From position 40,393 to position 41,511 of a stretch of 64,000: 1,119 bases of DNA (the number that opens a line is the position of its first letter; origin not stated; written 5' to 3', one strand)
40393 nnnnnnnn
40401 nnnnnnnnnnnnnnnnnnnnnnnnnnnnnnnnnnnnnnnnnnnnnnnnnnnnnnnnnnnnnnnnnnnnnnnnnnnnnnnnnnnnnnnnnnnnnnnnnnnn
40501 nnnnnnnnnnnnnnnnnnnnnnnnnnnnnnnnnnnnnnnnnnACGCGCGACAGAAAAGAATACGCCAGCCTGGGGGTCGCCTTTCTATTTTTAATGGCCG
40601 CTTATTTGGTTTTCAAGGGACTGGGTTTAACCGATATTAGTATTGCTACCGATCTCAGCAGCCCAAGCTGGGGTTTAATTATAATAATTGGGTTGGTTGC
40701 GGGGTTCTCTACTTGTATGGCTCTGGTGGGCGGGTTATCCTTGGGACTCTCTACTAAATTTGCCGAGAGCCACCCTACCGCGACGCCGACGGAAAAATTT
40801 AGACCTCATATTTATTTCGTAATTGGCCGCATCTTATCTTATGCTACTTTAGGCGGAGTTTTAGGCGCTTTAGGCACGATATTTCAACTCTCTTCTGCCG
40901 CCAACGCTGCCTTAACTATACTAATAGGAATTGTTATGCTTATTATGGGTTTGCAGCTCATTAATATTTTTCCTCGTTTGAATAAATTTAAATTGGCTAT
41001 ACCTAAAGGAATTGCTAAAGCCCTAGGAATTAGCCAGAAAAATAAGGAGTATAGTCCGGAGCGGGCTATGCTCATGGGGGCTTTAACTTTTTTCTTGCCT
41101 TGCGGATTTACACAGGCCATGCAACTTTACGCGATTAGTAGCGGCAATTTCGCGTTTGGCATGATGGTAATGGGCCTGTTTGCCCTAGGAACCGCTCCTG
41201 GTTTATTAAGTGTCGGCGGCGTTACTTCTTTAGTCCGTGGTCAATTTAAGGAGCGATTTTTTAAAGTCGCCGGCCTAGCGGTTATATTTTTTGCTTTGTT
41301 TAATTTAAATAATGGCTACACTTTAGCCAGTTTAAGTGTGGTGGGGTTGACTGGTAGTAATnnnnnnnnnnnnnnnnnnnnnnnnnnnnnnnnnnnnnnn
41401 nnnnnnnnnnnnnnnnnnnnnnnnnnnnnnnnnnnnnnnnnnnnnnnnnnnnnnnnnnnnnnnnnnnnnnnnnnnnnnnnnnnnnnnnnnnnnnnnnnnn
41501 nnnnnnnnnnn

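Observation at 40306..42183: Composite membrane protein: HMA + DsbD_2/CcdA-like Cys-containing TM core + two cupredoxin-like domains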

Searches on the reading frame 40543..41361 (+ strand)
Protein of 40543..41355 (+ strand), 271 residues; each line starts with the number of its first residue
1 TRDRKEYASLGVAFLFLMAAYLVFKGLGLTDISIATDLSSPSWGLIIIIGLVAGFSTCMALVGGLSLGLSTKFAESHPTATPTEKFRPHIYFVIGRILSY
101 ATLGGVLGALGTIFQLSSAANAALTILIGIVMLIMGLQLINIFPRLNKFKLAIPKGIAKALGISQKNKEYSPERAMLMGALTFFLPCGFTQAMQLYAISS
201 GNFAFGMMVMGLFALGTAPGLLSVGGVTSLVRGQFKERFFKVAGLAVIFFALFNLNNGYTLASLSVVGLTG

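Call 41: search_solved_structures(query=A4, max_evalue=10, show_alignments=3)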
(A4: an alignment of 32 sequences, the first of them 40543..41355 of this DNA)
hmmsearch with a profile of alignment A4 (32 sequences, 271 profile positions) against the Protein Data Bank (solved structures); distinct sequences matched with E-value up to 10: 0.

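Call 57: predict_structure(alignment_id=A5)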
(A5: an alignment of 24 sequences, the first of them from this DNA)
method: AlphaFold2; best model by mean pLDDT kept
length: 273 residues; sequences in the alignment: 24
mean_pLDDT: 64.8   pTM: 0.61
mean pLDDT of the five models: 64.8, 63.1, 60.5, 59.9, 57.1
residues with pLDDT >= 90: 0; 70-90: 97; 50-70: 152; < 50: 24
segments of 3 or more residues with pLDDT < 50: 31-40, 164-167, 268-273
pLDDT, mean of each block of 10 residues (from residue 1): 63 75 66 43 60 62 64 66 71 82 79 64 72 72 56 52 50 74 71 62 77 68 55 60 70 70 56 37
secondary structure, 60 per line:
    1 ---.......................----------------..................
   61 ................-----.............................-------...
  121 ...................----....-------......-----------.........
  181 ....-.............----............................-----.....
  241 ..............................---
elements in order: H4-26 H43-76 H82-110 H118-139 H144-147 H155-160 H172-184 H186-198 H203-230 H236-270

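Call 80: search_dna_similar(query=window:40543-41355:+, collection=plasmids, mode=protein, max_evalue=0.001, max_rows=40)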
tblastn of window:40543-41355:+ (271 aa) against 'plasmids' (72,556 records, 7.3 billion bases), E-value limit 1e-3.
Records with a match: 9; places in all: 9; records where one place covers at least 80% of the query: 3.
Best place of each record, by identity: <60% 9.
By first word of the organism name: Neisseria 2; Acetoanaerobium 1; Streptomyces 1; Tsukamurella 1; Candidatus 1; Deinococcus 1; Mycolicibacterium 1; Nonomuraea 1.
By predicted mobility (MOB-suite, as given by PLSDB): non-mobilizable 9.
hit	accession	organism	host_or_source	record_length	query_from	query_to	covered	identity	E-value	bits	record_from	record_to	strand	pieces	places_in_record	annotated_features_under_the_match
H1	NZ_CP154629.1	Acetoanaerobium noterae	cell culture,Sludge of a digestion ...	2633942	43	265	82%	33.2%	3e-19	94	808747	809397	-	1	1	none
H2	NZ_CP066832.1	Streptomyces liliifuscus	whole organism,soil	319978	50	258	77%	33.5%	5e-4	49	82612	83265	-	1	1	sulfite exporter TauE/SafE family protein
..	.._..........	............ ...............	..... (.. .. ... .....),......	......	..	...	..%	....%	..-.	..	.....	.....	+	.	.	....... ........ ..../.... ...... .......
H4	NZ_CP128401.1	Candidatus Chlorohelix allophototropha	Single colony of Candidatus Chlorohelix ...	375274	31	243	79%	30.9%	2e-6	56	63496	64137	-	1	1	sulfite exporter TauE/SafE family protein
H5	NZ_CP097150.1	Deinococcus sp. QL22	-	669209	48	249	75%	32.0%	8e-9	64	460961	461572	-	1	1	sulfite exporter TauE/SafE family protein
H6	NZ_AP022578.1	Mycolicibacterium aubagnense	-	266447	46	262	80%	28.3%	3e-4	49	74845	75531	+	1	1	sulfite exporter TauE/SafE family protein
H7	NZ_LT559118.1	Nonomuraea gerenzanensis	-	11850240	47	261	79%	27.0%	1e-5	54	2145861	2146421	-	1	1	none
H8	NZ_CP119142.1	Neisseria gonorrhoeae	Homo sapiens,whole organism,synovial ...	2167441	178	255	29%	36.7%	7e-5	51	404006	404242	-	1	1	none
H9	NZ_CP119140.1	Neisseria gonorrhoeae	Homo sapiens,whole organism,blood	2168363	178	255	29%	36.7%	7e-5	51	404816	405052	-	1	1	none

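Call 81: get_annotated_region(hit=H3, flank=4000)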
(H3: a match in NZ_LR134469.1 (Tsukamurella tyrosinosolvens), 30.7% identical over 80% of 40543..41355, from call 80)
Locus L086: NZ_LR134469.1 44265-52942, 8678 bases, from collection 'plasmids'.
description: Tsukamurella tyrosinosolvens strain NCTC13231 plasmid 27, complete sequence
organism: Tsukamurella tyrosinosolvens (NCBI taxid 57704)
taxonomy: Bacteria; Actinomycetota; Actinomycetes; Mycobacteriales; Tsukamurellaceae; Tsukamurella; Tsukamurella tyrosinosolvens
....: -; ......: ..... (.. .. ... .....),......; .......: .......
typing (MOB-suite, as given by PLSDB): non-mobilizable
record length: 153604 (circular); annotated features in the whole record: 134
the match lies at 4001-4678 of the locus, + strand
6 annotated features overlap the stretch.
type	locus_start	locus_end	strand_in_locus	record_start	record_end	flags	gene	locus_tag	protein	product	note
CDS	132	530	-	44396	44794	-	-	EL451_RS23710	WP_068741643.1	heavy metal-responsive transcriptional regulator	-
CDS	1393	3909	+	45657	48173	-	-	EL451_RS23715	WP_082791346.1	heavy metal translocating P-type ATPase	GO:0006812 - monoatomic cation transport [Evidence IEA]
CDS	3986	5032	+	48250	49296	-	-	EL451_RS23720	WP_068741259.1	sulfite exporter TauE/SafE family protein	-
CDS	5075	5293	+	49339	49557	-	-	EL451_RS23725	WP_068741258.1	heavy-metal-associated domain-containing protein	-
CDS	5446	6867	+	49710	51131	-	merA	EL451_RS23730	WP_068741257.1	mercury(II) reductase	-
CDS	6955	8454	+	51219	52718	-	-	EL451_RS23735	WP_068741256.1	multicopper oxidase family protein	-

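Call 82: get_annotated_region(hit=H5, flank=4000)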
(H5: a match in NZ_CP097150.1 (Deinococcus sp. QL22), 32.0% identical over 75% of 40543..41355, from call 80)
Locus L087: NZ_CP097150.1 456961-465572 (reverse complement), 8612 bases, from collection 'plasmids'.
description: Deinococcus sp. QL22 plasmid unnamed5, complete sequence
organism: Deinococcus sp. QL22 (NCBI taxid 2939437)
taxonomy: Bacteria; Deinococcota; Deinococci; Deinococcales; Deinococcaceae; Deinococcus; Deinococcus sp. QL22
host: -; source: -; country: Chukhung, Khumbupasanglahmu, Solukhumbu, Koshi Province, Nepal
typing (MOB-suite, as given by PLSDB): non-mobilizable
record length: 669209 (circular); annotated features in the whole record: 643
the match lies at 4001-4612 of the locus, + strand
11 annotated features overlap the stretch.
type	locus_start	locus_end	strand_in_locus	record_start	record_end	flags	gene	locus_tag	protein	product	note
CDS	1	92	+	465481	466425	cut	-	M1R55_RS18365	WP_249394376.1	aldo/keto reductase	-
CDS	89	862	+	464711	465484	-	-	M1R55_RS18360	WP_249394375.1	SDR family oxidoreductase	-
CDS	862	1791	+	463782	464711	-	-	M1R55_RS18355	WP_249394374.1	NAD(P)-dependent oxidoreductase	-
CDS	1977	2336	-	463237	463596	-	-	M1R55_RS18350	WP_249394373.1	hypothetical protein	-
CDS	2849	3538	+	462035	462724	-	-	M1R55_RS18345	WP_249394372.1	DUF4396 domain-containing protein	-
CDS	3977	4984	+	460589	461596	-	-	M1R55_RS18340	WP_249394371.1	sulfite exporter TauE/SafE family protein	-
CDS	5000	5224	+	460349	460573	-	-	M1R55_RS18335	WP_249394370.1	heavy-metal-associated domain-containing protein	-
CDS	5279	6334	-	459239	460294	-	-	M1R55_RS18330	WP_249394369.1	HAMP domain-containing sensor histidine kinase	GO:0007165 - signal transduction [Evidence IEA]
CDS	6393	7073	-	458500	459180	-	-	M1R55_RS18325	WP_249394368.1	response regulator transcription factor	GO:0000160 - phosphorelay signal transduction system [Evidence IEA]; GO:0006355 - regulation of DNA-templated ...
CDS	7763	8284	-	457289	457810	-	merB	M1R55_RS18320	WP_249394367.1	organomercurial lyase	GO:0046413 - organomercury catabolic process [Evidence IEA]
CDS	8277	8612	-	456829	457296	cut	-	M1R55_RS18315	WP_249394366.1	(2Fe-2S)-binding protein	-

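Call 83: get_annotated_region(hit=H1, flank=4000)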
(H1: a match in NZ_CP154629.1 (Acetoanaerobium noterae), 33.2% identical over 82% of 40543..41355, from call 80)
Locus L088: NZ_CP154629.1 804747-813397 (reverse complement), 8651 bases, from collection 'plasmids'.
description: Acetoanaerobium noterae strain DSL2 plasmid pTPELB2, complete sequence
organism: Acetoanaerobium noterae (NCBI taxid 745369)
taxonomy: Bacteria; Bacillota; Clostridia; Peptostreptococcales; Filifactoraceae; Acetoanaerobium; Acetoanaerobium noterae
host: -; source: cell culture,Sludge of a digestion tower of a wastewater treatment plant; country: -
typing (MOB-suite, as given by PLSDB): non-mobilizable
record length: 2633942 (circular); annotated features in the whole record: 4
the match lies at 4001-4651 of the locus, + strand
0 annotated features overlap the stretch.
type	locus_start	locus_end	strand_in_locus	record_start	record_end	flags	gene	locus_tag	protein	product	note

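Call 84: search_protein_families(library=pfam, proteins=[L086:3986-5032:+, L087:3977-4984:+, L086:5075-5293:+, L087:5000-5224:+], max_evalue=0.01)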
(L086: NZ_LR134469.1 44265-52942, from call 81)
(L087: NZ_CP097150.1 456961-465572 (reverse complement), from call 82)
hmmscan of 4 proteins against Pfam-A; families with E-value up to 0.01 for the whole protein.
L086:3986-5032:+ (348 aa): 2 families
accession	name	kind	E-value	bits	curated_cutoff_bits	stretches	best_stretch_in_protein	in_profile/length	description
PF13386.12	DsbD_2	-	2.4e-27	96.6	24.9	1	6-221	2-198/199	Cytochrome C biogenesis protein transmembrane region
PF13473.12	Cupredoxin_1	-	7.1e-13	48.9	27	1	256-347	16-104/104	Cupredoxin-like domain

L087:3977-4984:+ (335 aa): 2 families
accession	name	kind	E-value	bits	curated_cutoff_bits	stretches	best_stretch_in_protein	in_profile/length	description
PF13386.12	DsbD_2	-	2.9e-32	112.6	24.9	1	8-214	3-198/199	Cytochrome C biogenesis protein transmembrane region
PF13473.12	Cupredoxin_1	-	1.9e-12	47.5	27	1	247-331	18-101/104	Cupredoxin-like domain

L086:5075-5293:+ (72 aa): 1 family
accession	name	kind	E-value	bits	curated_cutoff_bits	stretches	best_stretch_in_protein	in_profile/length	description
PF00403.32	HMA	-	2.3e-13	50.8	24.8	1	6-66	1-61/62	Heavy-metal-associated domain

L087:5000-5224:+ (74 aa): 1 family
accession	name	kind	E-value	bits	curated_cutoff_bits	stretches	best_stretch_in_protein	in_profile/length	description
PF00403.32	HMA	-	7.6e-13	49.1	24.8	1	6-66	2-62/62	Heavy-metal-associated domain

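Call 86: get_annotated_region(hit=H2, flank=5000)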
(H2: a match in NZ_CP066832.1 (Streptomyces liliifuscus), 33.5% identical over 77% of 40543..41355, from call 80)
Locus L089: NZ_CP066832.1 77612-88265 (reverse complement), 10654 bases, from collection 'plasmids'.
description: Streptomyces liliifuscus strain ZYC-3 plasmid unnamed1
organism: Streptomyces liliifuscus (NCBI taxid 2797636)
taxonomy: Bacteria; Actinomycetota; Actinomycetes; Kitasatosporales; Streptomycetaceae; Streptomyces; Streptomyces liliifuscus
host: -; source: whole organism,soil; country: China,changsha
typing (MOB-suite, as given by PLSDB): non-mobilizable
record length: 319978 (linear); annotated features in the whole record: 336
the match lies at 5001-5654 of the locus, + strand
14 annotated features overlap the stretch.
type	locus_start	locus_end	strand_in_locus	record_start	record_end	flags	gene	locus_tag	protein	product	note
CDS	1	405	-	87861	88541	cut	-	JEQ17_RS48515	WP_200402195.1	peroxiredoxin family protein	-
CDS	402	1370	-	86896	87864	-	-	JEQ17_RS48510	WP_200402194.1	cytochrome c biogenesis protein CcdA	GO:0017004 - cytochrome complex assembly [Evidence IEA]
CDS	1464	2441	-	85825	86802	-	-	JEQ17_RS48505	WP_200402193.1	M56 family metallopeptidase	-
CDS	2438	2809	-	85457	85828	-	-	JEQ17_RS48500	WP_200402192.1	BlaI/MecI/CopY family transcriptional regulator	GO:0045892 - negative regulation of DNA-templated transcription [Evidence IEA]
CDS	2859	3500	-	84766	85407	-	-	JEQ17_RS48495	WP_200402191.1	class I SAM-dependent methyltransferase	-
CDS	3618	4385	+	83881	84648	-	-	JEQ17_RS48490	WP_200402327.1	cytochrome c biogenesis protein CcdA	GO:0017004 - cytochrome complex assembly [Evidence IEA]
CDS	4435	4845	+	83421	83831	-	-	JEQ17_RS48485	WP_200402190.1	hypothetical protein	-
CDS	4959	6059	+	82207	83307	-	-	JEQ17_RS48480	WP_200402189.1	sulfite exporter TauE/SafE family protein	-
CDS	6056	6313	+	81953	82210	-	-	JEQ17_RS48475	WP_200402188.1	cation transporter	-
CDS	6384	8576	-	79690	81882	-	-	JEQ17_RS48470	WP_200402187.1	heavy metal translocating P-type ATPase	GO:0006812 - monoatomic cation transport [Evidence IEA]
CDS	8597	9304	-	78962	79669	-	-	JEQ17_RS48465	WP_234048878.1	tRNA-dependent cyclodipeptide synthase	-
CDS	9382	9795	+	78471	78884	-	-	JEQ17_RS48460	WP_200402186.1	heavy metal-responsive transcriptional regulator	-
CDS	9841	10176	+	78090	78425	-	-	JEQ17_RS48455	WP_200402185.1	metalloregulator ArsR/SmtB family transcription factor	GO:0006355 - regulation of DNA-templated transcription [Evidence IEA]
CDS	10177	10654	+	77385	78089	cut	-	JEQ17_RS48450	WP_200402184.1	cation transporter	GO:0006812 - monoatomic cation transport [Evidence IEA]; GO:0055085 - transmembrane transport [Evidence IEA]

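Call 87: get_annotated_region(hit=H4, flank=5000)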
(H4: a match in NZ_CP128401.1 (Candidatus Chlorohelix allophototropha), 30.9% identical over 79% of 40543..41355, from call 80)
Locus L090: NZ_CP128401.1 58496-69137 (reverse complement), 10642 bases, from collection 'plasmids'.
description: Candidatus Chlorohelix allophototropha isolate L227-S17 plasmid unnamed1, complete sequence
organism: Candidatus Chlorohelix allophototropha (NCBI taxid 3003348)
taxonomy: Bacteria; Chloroflexota; Chloroflexia; Candidatus Chloroheliales; Candidatus Chloroheliaceae; Candidatus Chlorohelix; Candidatus Chlorohelix allophototropha
host: -; source: Single colony of Candidatus Chlorohelix allophototropha from a non-axenic enrichment (subculture 19.9); ...; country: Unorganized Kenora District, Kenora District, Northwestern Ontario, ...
typing (MOB-suite, as given by PLSDB): non-mobilizable
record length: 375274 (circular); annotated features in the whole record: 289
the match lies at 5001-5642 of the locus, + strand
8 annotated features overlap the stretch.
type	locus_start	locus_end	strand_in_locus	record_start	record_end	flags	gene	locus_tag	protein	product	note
CDS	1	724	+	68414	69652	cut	-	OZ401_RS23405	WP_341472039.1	threonine synthase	-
CDS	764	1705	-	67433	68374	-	-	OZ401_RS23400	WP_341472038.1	response regulator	GO:0000160 - phosphorelay signal transduction system [Evidence IEA]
CDS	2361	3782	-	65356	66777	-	-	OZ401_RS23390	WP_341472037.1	HAMP domain-containing sensor histidine kinase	GO:0007165 - signal transduction [Evidence IEA]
CDS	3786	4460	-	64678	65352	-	-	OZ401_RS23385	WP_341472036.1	response regulator transcription factor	GO:0000160 - phosphorelay signal transduction system [Evidence IEA]; GO:0006355 - regulation of DNA-templated ...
CDS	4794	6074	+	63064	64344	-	-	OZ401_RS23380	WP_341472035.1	sulfite exporter TauE/SafE family protein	-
CDS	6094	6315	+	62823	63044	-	-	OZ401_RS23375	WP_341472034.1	heavy-metal-associated domain-containing protein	-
CDS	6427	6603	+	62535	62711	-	-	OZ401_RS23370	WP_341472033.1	YHS domain-containing protein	-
CDS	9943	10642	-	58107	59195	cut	-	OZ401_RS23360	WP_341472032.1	ABC transporter substrate-binding protein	-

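Call 88: get_annotated_region(hit=H6, flank=5000)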
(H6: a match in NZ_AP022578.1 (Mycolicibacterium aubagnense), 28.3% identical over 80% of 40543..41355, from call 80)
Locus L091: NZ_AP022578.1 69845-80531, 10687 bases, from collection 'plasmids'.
description: Mycolicibacterium aubagnense strain JCM 15296 plasmid pJCM15296, complete sequence
organism: Mycolicibacterium aubagnense (NCBI taxid 319707)
taxonomy: Bacteria; Actinomycetota; Actinomycetes; Mycobacteriales; Mycobacteriaceae; Mycolicibacterium; Mycolicibacterium aubagnense
host: -; source: -; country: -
typing (MOB-suite, as given by PLSDB): non-mobilizable
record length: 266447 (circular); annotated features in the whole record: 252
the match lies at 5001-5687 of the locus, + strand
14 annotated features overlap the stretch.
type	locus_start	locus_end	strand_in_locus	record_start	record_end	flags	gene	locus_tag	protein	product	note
CDS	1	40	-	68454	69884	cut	-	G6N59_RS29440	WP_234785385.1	HAMP domain-containing sensor histidine kinase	GO:0007165 - signal transduction [Evidence IEA]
CDS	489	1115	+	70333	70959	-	-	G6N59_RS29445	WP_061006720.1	phosphatase PAP2 family protein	-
CDS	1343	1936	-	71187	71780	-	-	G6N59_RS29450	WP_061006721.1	TlpA disulfide reductase family protein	-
CDS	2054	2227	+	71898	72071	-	-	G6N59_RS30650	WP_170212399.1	hypothetical protein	-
CDS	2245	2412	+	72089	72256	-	-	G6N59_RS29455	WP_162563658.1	hypothetical protein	-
CDS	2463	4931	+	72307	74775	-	-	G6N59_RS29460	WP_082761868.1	heavy metal translocating P-type ATPase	GO:0006812 - monoatomic cation transport [Evidence IEA]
CDS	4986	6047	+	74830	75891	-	-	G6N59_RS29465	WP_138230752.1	sulfite exporter TauE/SafE family protein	-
CDS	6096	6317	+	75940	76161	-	-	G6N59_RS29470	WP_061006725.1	heavy-metal-associated domain-containing protein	-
CDS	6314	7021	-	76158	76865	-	-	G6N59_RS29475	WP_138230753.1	hypothetical protein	-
CDS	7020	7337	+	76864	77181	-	-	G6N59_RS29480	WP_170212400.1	hypothetical protein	-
CDS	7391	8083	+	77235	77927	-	-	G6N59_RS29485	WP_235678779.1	hypothetical protein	-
CDS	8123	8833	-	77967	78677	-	-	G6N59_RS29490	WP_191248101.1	cation transporter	GO:0006812 - monoatomic cation transport [Evidence IEA]; GO:0055085 - transmembrane transport [Evidence IEA]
CDS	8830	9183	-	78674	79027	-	-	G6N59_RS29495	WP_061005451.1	metalloregulator ArsR/SmtB family transcription factor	GO:0006355 - regulation of DNA-templated transcription [Evidence IEA]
CDS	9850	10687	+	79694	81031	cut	-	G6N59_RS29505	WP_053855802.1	IS256 family transposase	-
